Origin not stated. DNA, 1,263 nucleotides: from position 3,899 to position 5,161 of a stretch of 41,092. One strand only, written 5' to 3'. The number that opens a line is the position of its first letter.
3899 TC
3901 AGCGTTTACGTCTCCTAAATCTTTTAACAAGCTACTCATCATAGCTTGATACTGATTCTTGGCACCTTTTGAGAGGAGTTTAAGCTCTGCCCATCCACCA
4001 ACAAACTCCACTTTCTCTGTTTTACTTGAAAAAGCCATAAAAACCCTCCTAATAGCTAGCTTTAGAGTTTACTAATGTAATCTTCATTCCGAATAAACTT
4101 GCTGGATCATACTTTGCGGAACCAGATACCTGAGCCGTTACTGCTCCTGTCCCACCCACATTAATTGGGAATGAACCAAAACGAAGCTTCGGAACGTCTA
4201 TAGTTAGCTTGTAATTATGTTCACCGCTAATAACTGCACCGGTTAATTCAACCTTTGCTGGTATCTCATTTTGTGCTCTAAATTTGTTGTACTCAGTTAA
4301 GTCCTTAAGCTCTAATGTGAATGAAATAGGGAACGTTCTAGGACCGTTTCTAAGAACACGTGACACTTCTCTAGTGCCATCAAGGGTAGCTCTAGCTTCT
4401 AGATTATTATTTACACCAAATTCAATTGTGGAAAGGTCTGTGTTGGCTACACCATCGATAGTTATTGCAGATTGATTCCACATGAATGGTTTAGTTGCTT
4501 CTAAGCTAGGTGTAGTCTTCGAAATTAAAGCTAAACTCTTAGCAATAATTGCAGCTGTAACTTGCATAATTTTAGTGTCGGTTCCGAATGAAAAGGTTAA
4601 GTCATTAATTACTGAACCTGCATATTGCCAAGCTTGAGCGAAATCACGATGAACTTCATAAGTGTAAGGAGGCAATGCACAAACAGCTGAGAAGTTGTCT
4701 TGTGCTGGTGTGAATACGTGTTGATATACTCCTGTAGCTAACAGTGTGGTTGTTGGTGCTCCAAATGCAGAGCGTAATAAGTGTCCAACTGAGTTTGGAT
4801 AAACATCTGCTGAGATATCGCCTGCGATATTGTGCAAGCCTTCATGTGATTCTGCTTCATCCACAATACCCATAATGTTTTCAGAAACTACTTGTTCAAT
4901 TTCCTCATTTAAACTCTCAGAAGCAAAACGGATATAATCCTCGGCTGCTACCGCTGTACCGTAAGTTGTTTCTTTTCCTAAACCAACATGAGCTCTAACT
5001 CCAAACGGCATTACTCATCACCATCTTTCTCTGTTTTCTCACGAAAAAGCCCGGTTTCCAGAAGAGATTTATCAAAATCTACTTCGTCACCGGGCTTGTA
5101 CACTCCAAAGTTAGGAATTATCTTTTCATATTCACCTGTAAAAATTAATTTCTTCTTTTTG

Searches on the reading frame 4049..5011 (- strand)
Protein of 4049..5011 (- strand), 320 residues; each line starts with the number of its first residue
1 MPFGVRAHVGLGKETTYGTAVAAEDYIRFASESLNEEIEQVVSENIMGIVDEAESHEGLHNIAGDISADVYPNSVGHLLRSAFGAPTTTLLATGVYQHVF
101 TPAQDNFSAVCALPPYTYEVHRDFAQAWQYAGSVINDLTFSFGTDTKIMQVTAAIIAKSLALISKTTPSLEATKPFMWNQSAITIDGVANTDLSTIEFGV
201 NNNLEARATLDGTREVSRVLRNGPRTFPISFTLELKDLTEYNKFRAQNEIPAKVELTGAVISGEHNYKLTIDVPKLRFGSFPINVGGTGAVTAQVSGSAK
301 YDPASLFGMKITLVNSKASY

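Call 24: search_protein_families(library=phrogs, proteins=[window:4049-5011:-], max_evalue=0.001)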
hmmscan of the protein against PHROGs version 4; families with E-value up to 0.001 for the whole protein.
window:4049-5011:- (320 aa): 1 family
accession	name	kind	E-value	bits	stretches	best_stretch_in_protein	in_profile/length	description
phrog_290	-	tail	4.1e-44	152.5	1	4-319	16-335/411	minor tail protein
